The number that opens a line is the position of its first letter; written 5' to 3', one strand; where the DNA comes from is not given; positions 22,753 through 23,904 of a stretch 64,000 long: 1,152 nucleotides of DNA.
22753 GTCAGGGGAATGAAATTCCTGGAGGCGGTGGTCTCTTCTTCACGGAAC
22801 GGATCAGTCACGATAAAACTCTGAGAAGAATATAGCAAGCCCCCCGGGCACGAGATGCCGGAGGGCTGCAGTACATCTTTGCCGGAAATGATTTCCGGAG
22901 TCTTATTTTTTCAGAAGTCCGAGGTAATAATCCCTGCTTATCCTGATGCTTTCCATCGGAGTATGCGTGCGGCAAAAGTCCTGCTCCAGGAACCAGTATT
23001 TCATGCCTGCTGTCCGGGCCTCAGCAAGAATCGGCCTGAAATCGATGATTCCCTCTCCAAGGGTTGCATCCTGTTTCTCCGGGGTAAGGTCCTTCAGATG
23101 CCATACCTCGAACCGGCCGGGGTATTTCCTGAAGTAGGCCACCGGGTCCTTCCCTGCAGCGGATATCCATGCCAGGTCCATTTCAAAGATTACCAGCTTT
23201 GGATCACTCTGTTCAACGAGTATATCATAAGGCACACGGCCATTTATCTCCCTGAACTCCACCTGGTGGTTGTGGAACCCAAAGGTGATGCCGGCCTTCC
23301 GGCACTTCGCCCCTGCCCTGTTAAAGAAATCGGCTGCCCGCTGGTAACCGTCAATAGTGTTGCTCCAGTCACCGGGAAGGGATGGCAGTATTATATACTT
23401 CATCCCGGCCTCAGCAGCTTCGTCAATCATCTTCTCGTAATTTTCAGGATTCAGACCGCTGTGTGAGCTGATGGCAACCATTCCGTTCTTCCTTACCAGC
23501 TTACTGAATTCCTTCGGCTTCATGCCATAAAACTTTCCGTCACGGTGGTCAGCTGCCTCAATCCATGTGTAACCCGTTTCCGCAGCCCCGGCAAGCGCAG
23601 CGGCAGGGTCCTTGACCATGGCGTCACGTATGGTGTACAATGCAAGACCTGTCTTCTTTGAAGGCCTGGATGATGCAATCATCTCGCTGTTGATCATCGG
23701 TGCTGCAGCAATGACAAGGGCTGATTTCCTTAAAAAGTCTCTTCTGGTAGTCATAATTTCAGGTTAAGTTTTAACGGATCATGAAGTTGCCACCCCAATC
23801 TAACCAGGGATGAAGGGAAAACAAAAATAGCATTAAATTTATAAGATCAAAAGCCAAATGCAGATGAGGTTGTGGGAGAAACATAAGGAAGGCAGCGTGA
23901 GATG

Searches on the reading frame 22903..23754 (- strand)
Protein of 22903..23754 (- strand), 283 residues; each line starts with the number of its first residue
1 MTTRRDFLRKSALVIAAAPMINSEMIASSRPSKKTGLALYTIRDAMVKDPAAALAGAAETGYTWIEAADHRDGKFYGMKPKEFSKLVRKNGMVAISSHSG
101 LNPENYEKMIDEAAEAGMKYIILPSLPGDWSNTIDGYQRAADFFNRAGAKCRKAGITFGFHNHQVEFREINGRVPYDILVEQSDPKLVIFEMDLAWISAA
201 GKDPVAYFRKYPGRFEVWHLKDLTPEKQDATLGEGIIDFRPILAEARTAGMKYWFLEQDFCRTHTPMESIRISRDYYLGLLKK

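Call 63: search_protein_families(library=pfam, proteins=[window:22903-23754:-], max_evalue=0.00001)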
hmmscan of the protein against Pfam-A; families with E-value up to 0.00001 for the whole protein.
window:22903-23754:- (283 aa): 1 family
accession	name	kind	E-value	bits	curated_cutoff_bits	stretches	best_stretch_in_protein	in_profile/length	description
PF01261.30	AP_endonuc_2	-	2e-16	60.9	31.1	1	57-260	4-230/249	Xylose isomerase-like TIM barrel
